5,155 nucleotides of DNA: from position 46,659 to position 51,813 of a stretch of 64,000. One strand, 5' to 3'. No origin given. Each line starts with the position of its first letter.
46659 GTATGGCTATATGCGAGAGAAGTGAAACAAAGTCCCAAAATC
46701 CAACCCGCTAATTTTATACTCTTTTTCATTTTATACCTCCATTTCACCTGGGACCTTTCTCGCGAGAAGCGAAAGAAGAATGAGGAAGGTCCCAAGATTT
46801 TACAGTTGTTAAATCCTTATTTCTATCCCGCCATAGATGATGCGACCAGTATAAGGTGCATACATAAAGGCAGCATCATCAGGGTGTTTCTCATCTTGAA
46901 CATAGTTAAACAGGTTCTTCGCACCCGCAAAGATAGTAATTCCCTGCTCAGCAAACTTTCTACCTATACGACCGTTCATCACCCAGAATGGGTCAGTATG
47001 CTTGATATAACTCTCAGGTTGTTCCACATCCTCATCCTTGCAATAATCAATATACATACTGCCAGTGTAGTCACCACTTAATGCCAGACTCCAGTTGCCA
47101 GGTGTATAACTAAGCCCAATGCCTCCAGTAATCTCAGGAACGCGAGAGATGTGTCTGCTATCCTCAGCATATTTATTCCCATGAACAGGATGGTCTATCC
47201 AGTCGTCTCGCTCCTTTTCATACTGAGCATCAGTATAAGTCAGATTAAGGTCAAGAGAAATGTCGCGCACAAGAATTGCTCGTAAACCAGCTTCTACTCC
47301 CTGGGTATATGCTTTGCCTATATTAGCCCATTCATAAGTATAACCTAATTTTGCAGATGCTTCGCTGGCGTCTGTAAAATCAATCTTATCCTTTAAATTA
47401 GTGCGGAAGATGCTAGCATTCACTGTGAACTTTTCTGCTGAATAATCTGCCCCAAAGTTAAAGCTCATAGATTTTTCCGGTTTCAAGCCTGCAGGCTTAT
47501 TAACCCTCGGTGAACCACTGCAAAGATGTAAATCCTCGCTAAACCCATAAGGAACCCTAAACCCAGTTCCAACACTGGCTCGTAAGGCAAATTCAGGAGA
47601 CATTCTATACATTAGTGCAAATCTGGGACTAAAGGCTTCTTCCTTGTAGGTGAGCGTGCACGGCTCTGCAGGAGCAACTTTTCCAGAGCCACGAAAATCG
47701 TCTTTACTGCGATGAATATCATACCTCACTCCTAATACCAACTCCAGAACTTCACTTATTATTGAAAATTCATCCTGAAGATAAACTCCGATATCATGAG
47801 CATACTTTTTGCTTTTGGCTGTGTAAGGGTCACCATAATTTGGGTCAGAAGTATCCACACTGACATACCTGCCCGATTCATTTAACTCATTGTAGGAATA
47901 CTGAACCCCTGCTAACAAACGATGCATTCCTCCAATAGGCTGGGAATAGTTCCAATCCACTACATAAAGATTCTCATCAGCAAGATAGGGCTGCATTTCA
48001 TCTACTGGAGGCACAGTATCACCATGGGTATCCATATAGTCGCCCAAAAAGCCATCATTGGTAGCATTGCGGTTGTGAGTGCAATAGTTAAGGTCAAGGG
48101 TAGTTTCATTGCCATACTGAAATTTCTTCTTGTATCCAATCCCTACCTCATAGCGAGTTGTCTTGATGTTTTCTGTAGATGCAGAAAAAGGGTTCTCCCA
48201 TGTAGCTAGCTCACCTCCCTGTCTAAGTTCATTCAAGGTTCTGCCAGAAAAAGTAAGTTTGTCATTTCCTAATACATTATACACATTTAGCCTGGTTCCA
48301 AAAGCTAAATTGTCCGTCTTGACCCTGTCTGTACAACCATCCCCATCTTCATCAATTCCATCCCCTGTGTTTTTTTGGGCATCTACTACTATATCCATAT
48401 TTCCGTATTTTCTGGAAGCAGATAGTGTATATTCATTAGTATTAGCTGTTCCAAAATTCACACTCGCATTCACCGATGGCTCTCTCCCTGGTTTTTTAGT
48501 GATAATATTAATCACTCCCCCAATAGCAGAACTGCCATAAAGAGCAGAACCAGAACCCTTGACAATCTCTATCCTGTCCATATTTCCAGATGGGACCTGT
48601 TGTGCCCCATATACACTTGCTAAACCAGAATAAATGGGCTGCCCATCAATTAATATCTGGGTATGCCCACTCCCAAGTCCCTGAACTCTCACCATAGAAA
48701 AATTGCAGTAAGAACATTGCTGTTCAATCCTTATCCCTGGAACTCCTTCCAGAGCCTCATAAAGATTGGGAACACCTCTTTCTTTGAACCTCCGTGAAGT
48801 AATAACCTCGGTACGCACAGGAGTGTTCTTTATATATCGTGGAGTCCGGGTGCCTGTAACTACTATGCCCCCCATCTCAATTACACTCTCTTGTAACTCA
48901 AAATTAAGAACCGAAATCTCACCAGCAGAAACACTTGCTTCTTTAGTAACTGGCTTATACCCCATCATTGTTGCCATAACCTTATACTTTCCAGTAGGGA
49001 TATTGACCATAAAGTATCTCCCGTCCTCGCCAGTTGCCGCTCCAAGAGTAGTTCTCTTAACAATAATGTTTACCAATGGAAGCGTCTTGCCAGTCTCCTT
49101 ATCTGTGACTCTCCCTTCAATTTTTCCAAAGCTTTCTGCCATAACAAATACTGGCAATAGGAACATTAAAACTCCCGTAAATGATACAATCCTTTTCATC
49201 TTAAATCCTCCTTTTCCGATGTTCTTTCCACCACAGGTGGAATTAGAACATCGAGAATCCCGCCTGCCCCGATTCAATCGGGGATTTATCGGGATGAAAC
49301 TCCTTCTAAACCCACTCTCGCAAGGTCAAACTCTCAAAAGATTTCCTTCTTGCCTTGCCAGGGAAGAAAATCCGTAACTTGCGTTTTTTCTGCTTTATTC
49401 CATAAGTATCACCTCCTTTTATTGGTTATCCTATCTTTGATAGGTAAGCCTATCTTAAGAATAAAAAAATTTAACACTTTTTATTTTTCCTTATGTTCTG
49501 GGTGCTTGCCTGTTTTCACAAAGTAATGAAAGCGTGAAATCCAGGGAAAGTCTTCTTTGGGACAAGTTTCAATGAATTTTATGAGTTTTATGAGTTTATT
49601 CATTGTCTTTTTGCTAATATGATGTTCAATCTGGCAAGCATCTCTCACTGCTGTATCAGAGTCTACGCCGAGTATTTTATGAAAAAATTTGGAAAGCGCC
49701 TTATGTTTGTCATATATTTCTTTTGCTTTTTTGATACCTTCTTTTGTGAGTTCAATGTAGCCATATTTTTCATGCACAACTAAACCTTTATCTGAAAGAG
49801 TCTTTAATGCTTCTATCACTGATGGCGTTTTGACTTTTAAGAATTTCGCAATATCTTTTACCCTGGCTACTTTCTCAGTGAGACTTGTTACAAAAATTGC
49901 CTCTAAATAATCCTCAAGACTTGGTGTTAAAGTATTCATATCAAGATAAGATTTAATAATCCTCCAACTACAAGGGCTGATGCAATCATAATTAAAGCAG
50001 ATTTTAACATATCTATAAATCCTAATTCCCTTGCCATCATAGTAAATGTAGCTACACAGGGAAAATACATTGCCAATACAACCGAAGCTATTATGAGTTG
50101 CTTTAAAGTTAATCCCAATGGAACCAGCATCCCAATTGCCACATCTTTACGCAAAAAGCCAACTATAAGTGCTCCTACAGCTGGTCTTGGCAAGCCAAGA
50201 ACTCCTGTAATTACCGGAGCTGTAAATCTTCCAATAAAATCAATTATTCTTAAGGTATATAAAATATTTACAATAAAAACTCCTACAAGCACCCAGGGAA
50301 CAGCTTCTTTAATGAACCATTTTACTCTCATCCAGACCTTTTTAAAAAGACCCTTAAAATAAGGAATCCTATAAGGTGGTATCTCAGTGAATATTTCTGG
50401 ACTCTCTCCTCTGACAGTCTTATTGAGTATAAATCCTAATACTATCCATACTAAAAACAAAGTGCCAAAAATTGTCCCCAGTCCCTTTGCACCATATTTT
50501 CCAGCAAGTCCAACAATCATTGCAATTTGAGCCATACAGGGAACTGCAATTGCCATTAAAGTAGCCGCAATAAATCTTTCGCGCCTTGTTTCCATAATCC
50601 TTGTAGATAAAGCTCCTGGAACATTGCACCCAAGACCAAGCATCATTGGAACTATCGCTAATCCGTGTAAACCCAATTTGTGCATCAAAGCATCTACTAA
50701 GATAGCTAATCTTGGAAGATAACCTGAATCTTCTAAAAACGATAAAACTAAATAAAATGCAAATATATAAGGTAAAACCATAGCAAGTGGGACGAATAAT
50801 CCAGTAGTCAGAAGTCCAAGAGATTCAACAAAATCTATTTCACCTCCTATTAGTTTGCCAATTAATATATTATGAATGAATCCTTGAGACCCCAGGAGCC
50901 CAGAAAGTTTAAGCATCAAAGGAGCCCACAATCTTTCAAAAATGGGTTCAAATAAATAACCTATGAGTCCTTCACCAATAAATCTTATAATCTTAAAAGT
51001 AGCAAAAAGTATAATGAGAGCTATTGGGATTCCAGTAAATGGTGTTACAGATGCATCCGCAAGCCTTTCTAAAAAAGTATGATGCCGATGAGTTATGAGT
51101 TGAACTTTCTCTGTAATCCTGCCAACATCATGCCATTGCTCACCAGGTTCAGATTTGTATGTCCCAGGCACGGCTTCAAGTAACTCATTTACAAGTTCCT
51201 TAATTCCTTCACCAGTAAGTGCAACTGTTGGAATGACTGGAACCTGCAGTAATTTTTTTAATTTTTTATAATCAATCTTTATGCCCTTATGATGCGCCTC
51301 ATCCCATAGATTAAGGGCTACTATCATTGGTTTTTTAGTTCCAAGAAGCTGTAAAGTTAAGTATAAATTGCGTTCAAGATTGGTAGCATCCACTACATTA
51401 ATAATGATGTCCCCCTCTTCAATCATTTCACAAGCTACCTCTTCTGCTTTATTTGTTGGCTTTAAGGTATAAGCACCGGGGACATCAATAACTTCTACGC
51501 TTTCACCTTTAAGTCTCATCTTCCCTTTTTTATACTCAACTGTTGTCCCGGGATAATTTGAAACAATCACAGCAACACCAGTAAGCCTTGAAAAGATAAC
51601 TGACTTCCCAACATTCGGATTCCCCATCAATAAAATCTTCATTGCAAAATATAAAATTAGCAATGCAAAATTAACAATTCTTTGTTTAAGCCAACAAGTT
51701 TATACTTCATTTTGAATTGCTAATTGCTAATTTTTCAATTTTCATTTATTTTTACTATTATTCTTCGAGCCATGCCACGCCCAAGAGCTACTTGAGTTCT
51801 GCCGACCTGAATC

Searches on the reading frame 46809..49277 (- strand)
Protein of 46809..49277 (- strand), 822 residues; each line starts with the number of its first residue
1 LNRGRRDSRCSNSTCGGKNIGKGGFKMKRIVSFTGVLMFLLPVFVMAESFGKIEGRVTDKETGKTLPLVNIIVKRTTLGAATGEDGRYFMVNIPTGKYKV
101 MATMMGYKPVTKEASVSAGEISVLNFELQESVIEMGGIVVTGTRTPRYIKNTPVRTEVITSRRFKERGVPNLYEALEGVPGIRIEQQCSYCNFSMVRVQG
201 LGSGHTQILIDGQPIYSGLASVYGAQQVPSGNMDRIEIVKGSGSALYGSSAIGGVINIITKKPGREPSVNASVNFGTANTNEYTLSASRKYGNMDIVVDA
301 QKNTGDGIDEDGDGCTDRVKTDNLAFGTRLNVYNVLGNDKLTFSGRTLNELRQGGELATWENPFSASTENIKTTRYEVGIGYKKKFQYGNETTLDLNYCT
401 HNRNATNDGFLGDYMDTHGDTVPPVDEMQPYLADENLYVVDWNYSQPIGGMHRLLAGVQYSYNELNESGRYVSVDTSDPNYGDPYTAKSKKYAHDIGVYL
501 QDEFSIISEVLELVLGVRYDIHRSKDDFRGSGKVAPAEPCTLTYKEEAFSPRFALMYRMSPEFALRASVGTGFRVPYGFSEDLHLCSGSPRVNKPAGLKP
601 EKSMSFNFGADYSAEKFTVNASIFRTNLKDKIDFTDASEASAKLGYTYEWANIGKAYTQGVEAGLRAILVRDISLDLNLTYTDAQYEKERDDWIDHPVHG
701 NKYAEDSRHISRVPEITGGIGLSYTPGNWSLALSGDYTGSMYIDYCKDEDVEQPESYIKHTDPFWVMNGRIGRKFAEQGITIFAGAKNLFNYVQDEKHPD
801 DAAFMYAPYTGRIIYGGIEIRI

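Call 59: search_protein_families(library=pfam, proteins=[window:46809-49277:-], max_evalue=0.0001)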
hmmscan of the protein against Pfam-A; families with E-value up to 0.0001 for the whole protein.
window:46809-49277:- (822 aa): 5 families
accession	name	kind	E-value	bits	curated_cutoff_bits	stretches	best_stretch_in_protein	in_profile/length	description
PF00593.30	TonB_dep_Rec_b-barrel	-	2.3e-49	169.9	27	1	337-789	26-436/436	TonB dependent receptor-like, beta-barrel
PF07715.20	Plug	-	7.4e-24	84.8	23.9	1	150-255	3-107/107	TonB-dependent Receptor Plug Domain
PF13715.12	CarbopepD_reg_2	-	3.2e-19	69.2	32.2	1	53-140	1-88/88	CarboxypepD_reg-like domain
PF14905.12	OMP_b-brl_3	-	8.5e-16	58.4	27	2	598-792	213-376/408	Outer membrane protein beta-barrel family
PF13620.12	CarboxypepD_reg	-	5e-15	56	32.3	1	53-129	2-82/82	Carboxypeptidase regulatory-like domain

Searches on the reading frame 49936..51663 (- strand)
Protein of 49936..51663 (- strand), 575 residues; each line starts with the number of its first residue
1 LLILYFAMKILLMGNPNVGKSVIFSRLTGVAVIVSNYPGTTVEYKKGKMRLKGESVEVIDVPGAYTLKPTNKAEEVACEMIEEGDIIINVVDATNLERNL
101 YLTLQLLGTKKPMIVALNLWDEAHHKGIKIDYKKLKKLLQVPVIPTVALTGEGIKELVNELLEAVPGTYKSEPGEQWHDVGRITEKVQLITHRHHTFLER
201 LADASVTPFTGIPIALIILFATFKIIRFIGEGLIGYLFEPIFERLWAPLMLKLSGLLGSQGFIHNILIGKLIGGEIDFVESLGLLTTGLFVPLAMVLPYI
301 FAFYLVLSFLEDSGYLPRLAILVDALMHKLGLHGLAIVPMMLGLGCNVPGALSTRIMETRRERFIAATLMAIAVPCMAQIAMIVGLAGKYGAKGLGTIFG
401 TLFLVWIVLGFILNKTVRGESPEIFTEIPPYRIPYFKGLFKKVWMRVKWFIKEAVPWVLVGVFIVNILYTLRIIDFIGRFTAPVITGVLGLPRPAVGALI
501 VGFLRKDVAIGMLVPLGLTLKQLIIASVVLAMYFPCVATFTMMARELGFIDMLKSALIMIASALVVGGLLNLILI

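Call 59: search_protein_families(library=pfam, proteins=[window:49936-51663:-], max_evalue=0.0001)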
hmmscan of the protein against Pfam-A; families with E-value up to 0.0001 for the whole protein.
window:49936-51663:- (575 aa): 5 families
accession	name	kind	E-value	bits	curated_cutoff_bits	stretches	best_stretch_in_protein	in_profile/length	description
PF02421.24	FeoB_N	-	4.4e-56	189.2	27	1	9-160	2-155/156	Ferrous iron transport protein B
PF07670.19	Gate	-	1.4e-33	115.9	29.6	2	295-389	3-103/104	Nucleoside recognition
PF01926.29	MMR_HSR1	-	7.9e-21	74.7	21.9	1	9-118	1-112/113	50S ribosome-binding GTPase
PF07664.17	FeoB_C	-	1.2e-11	44.6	26.6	1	398-446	4-54/54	Ferrous iron transport protein B C terminus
PF00009.33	GTP_EFTU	-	6.9e-05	23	26.5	0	39-166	54-187/188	Elongation factor Tu GTP binding domain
